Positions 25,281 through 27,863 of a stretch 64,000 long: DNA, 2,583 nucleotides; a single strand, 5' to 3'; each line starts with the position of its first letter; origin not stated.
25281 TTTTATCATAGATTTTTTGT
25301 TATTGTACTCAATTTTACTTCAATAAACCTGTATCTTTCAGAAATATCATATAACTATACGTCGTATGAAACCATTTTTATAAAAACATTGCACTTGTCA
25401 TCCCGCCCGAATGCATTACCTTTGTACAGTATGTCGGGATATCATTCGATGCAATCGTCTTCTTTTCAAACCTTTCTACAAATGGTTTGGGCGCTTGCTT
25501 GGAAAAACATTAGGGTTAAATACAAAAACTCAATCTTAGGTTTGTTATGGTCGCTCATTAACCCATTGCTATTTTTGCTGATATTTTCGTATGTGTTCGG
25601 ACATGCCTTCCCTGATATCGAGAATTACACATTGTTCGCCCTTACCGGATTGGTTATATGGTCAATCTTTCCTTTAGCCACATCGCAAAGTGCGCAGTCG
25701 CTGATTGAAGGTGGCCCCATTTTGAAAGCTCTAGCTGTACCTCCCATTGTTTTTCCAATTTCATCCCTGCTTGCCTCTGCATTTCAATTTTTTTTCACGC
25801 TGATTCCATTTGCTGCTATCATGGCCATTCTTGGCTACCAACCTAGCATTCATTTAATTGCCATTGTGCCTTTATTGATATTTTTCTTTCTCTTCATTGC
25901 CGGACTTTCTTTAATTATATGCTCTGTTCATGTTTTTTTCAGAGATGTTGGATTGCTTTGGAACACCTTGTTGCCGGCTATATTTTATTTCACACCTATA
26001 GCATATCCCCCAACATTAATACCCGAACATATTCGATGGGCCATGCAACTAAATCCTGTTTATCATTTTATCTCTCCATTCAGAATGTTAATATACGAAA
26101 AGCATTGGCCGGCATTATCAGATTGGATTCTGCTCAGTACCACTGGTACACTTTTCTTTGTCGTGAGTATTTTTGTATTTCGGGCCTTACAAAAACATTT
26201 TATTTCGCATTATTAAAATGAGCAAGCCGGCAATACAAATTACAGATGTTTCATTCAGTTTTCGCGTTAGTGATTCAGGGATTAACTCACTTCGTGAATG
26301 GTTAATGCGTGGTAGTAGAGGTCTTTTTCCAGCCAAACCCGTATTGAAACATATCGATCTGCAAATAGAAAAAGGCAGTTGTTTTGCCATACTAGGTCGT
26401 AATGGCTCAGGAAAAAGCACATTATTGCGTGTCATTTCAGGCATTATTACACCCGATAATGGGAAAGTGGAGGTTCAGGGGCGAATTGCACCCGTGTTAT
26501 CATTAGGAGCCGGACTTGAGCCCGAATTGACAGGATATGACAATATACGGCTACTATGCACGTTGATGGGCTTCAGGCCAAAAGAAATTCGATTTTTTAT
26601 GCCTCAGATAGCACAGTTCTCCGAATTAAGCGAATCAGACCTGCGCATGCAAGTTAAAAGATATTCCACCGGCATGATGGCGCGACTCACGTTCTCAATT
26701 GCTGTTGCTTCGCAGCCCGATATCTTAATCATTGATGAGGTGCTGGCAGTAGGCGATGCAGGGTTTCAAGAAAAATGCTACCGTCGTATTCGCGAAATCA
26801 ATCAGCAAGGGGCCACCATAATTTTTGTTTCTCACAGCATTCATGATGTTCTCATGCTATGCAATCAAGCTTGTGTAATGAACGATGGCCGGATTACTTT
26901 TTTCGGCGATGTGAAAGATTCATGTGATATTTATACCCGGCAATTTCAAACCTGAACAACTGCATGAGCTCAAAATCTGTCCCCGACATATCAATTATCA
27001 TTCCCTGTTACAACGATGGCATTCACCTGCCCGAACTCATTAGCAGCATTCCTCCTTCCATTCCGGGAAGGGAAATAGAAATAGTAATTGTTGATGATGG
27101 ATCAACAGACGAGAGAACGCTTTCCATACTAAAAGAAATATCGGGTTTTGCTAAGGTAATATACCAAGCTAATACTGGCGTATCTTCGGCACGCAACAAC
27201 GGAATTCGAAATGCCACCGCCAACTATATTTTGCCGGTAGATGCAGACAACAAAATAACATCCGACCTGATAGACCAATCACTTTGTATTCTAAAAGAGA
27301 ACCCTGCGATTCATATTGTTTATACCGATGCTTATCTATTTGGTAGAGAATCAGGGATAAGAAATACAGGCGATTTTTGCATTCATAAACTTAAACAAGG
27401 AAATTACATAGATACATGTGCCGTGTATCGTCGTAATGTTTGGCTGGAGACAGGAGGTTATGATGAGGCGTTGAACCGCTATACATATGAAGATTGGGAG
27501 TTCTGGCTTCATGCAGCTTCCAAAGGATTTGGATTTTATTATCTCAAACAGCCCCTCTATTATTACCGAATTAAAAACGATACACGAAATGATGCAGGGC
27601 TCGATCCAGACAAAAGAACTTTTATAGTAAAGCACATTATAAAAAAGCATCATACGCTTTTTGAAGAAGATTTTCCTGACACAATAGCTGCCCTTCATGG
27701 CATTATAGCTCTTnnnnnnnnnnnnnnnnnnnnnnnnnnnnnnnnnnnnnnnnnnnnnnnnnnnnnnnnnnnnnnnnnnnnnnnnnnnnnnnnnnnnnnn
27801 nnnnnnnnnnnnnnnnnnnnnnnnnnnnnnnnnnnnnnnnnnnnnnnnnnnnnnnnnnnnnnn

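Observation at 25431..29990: Compact ABC-transporter-dependent glycan module: wzm, wzt and a GT2 / coiled-coil / GT2 / GT2 megasynthase (candidate ruler-type polymerase)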

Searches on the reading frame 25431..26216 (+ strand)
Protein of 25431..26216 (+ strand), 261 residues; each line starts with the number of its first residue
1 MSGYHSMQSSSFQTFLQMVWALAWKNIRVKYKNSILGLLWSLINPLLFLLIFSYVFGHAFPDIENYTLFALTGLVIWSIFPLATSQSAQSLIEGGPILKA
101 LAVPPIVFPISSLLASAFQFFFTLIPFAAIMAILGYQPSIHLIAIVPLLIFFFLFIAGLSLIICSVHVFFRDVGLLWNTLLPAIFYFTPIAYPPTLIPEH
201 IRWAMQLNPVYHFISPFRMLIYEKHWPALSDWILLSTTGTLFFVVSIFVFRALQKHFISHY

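Call 5: search_protein_families(library=pfam, proteins=[window:25431-26216:+], max_evalue=0.01)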
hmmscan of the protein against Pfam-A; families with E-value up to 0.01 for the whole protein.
window:25431-26216:+ (261 aa): 2 families
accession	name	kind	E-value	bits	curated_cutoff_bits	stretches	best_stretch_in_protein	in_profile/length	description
PF01061.29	ABC2_membrane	-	3.1e-19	69.8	26.9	1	19-221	3-210/211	ABC-2 type transporter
PF12698.13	ABC2_membrane_3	-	1.9e-05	24.4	31.6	1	84-248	177-347/347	ABC-2 family transporter protein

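Call 6: search_protein_families(library=ncbifam, proteins=[window:25431-26216:+], max_evalue=0.01)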
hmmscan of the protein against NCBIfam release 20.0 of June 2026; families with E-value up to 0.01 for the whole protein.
window:25431-26216:+ (261 aa): 3 families
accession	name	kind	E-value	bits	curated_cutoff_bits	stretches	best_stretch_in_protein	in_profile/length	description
NF050109.1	galactan_ABC_perm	equivalog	4.4e-17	62.5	380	1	19-252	24-263/272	galactan export ABC transporter permease subunit Wzm/RfbD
TIGR01291.1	nodJ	subfamily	0.00013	21.7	206.65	1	20-252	7-245/253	ABC-2 type transporter, NodJ family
TIGR01247.1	drrB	subfamily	0.008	15.9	223.05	0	39-250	14-236/236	daunorubicin resistance ABC transporter membrane protein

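Call 14: search_solved_structures(query=window:25431-26216:+, max_evalue=0.01)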
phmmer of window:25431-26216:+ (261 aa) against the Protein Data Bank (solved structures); distinct sequences matched with E-value up to 0.01: 6.
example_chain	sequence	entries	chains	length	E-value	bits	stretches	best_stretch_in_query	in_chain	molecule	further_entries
6jbh_C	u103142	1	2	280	2.3e-16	63.5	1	21-259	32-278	TarG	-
9cfl_A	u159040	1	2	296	4e-14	56.2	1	18-249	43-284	Transport permease protein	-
9cfp_A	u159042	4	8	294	4.2e-14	56.1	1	18-249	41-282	Transport permease protein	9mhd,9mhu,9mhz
9qfx_A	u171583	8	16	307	1.2e-13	54.6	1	17-253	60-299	Probable O-antigen/lipopolysaccharide transport integral membrane protein ABC transporter | ABC transporter permease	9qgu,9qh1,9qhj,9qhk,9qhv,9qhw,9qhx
6oih_D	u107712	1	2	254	2.2e-12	50.5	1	17-256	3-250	Transport permease protein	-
6m96_B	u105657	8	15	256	3e-12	50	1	16-256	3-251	Transport permease protein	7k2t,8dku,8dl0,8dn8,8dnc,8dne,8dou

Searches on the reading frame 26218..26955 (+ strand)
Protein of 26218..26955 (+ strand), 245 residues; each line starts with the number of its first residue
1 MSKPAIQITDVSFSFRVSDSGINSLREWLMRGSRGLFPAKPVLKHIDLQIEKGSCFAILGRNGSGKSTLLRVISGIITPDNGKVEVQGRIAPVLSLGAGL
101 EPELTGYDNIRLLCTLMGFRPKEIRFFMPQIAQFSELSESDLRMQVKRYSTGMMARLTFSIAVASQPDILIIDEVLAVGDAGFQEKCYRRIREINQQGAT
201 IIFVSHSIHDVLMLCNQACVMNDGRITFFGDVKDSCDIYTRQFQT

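Call 5: search_protein_families(library=pfam, proteins=[window:26218-26955:+], max_evalue=0.01)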
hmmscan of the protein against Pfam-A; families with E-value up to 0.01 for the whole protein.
window:26218-26955:+ (245 aa): 7 families
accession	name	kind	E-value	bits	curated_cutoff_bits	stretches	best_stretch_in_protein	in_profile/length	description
PF00005.33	ABC_tran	-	4.5e-20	73.1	25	1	43-175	1-135/137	ABC transporter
PF13304.12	AAA_21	-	2.6e-06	28.1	27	1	56-76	2-22/304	AAA domain, putative AbiEii toxin, Type IV TA system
PF13555.12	AAA_29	-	3.8e-05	23.8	27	1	49-81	18-50/61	P-loop containing region of AAA domain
PF13476.12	AAA_23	-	0.00013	23.1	27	1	45-79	14-45/201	AAA domain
PF02463.25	SMC_N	-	0.00057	19.8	40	0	46-73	18-44/220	RecF/RecN/SMC N terminal domain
PF13604.12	AAA_30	-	0.003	17.8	27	0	55-204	20-122/191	AAA domain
PF13401.12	AAA_22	-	0.0034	18.1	27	0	53-204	5-121/130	AAA domain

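Call 6: search_protein_families(library=ncbifam, proteins=[window:26218-26955:+], max_evalue=0.01)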
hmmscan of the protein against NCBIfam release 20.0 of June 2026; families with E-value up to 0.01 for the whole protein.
window:26218-26955:+ (245 aa): 186 families (the best 25 are shown)
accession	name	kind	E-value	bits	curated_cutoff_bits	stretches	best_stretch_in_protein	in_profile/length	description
NF010066.0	PRK13546.1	equivalog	2.9e-52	177.7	320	1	8-240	7-235/264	teichoic acids export ABC transporter ATP-binding subunit TagH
NF010065.0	PRK13545.1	equivalog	3.1e-52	178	538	1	9-241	8-236/549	teichoic acids export protein ATP-binding subunit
NF050108.1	galactan_ABC_ATP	equivalog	1e-49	168.9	400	1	42-240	44-241/244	galactan export ABC transporter ATP-binding subunit Wzt/RfbE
TIGR01188.1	drrA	subfamily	4.8e-31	108.2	312.45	1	43-233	9-209/302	daunorubicin resistance ABC transporter, ATP-binding protein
TIGR04521.1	ECF_ATPase_2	equivalog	9.7e-31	106.9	330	2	108-234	104-231/279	energy-coupling factor transporter ATPase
NF010060.0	PRK13537.1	equivalog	1.7e-29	102.7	521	1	37-226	25-224/314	nodulation factor ABC transporter ATP-binding protein NodI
NF010059.0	PRK13536.1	equivalog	3.1e-29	101.8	549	1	37-226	53-252/342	nodulation factor ABC transporter ATP-binding protein NodI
TIGR03740.1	galliderm_ABC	subfamily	6.5e-28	97.9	309.75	1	37-237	10-213/223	lantibiotic protection ABC transporter ATP-binding subunit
TIGR01288.1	nodI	equivalog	7.2e-28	97.5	424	1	37-226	14-213/303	nodulation factor ABC transporter ATP-binding protein NodI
NF040933.2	ABC_arch_GlcV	equivalog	6.9e-27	94.2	450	1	42-234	21-228/357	glucose ABC transporter ATP-binding protein GlcV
TIGR02769.1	nickel_nikE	equivalog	2.3e-26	92.8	332.55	2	40-89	24-73/265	nickel import ATP-binding protein NikE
TIGR04520.1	ECF_ATPase_1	equivalog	6.5e-26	91.3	315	2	40-88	15-63/269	energy-coupling factor transporter ATPase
NF011967.0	PRK15439.1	equivalog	4.8e-25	88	586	2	37-90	21-74/510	autoinducer 2 ABC transporter ATP-binding protein LsrA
NF007739.0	PRK10419.1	subfamily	1.2e-23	84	354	2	37-89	22-74/268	nickel ABC transporter ATP-binding protein NikE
NF040840.2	tungstate_WtpC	equivalog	1.4e-23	83.7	440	1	43-234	16-217/347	tungstate ABC transporter ATP-binding protein WtpC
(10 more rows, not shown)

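Call 13: search_solved_structures(query=window:26218-26955:+, max_evalue=1e-25)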
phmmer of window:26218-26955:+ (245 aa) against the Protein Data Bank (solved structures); distinct sequences matched with E-value up to 1e-25: 13.
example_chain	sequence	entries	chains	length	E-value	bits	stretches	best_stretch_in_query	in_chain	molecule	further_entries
6amx_A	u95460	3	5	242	1.1e-51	178.9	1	41-232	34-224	ABC transporter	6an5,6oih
6m96_A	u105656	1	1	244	2.6e-51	177.7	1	40-232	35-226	ABC transporter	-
8dku_A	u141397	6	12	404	3.5e-51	177.2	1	41-232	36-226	ABC transporter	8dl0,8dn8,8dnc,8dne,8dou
7k2t_A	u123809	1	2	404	9.3e-51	175.9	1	41-232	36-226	ABC transporter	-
6jbh_A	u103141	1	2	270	1.6e-45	158.7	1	42-239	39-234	TarH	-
7dd0_A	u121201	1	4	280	3.8e-45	157.5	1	37-235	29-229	Teichoic acids export ATP-binding protein TagH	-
9cfl_B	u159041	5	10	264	5e-45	157.1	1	42-238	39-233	Teichoic acids export ATP-binding protein TagH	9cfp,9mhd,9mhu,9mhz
9qhw_C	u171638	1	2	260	4.9e-41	144.1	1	42-239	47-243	ABC transporter ATP-binding protein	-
9qfx_C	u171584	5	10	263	5e-41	144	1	42-239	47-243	ABC transporter ATP-binding protein | Probable o-antigen/lipopolysaccharide transport ATP-binding protein ABC transporter RfbE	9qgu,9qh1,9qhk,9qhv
9qhx_C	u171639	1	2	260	1.3e-40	142.7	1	42-239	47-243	ABC transporter ATP-binding protein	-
9qhj_C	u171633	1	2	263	1.3e-40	142.6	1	42-239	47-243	Probable o-antigen/lipopolysaccharide transport ATP-binding protein ABC transporter RfbE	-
8tsi_A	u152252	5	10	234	1.2e-29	106.8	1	42-239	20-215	ABC transporter ATP-binding protein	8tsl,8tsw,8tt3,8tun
8tsh_A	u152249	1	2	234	3e-29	105.5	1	42-239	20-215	ABC transporter ATP-binding protein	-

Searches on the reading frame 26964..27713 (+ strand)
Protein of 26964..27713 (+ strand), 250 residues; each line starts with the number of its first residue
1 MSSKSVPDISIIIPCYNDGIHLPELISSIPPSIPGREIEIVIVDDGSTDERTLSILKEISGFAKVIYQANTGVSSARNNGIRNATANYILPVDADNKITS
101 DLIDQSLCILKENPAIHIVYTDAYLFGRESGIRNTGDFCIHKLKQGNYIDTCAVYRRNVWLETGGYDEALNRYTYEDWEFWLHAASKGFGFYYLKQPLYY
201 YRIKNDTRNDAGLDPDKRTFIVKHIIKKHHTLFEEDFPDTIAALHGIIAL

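Call 54: search_protein_families(library=ncbifam, proteins=[window:26964-27713:+], max_evalue=0.00001)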
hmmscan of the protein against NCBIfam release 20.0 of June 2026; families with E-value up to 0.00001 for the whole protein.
window:26964-27713:+ (250 aa): 17 families
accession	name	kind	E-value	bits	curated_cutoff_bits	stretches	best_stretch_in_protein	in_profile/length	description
NF007482.0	PRK10073.1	equivalog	7.1e-19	68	423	1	4-112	3-112/334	glycosyltransferase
NF041875.1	EPS_EpsD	equivalog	8.7e-18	64.8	370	1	9-113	1-107/325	exopolysaccharide biosynthesis glycosyltransferase EpsD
NF047683.1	TeichurnBiosyTuaG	equivalog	2.3e-16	60.2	400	1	5-232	4-234/252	teichuronic acid biosynthesis protein TuaG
TIGR03965.1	mycofact_glyco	equivalog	1.7e-14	53.6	280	1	3-100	70-169/467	mycofactocin biosynthesis glycosyltransferase MftF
TIGR03937.1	PgaC_IcaA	equivalog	2.6e-14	53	422.3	1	3-119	41-159/407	poly-beta-1,6-N-acetyl-D-glucosamine synthase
TIGR04283.1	glyco_like_mftF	equivalog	8.8e-13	48.3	182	1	9-188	1-173/221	TIGR04283 family arsenosugar biosynthesis glycosyltransferase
TIGR03111.1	glyc2_xrt_Gpos1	hypoth_equivalog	1.6e-12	47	363.95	1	3-149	45-193/439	TIGR03111 family XrtG-associated glycosyltransferase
TIGR04242.1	nodulat_NodC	equivalog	2.2e-11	43.4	550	1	3-114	44-159/395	chitooligosaccharide synthase NodC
NF053739.1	GlytfEpsEBac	equivalog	5e-10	38.8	450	1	7-206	1-207/265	glycosyltransferase EpsE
NF038302.1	EPS_HpsE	equivalog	3.2e-08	32.9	300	1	8-116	2-117/307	hormogonium polysaccharide biosynthesis glycosyltransferase HpsE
NF007986.1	PRK10714.1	equivalog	6.9e-08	31.9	529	1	4-99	3-104/316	undecaprenyl-phosphate 4-deoxy-4-formamido-L-arabinose transferase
TIGR03030.1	CelA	equivalog_domain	1.5e-07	29.9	699.1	0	3-121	127-264/714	UDP-forming cellulose synthase catalytic subunit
NF038299.1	EPS_HpsN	equivalog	8.4e-07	28.3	425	1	7-120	1-116/317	hormogonium polysaccharide biosynthesis glycosyltransferase HpsN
NF050819.1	PolSacchBiosHfsG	equivalog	1.1e-06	28.1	500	0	4-98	9-104/302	polysaccharide biosynthesis protein HfsG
NF050050.1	ProtGlycPglI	equivalog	1.2e-06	28.1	500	1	7-106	2-104/306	GalNAc(5)-diNAcBac-PP-undecaprenol beta-1,3-glucosyltransferase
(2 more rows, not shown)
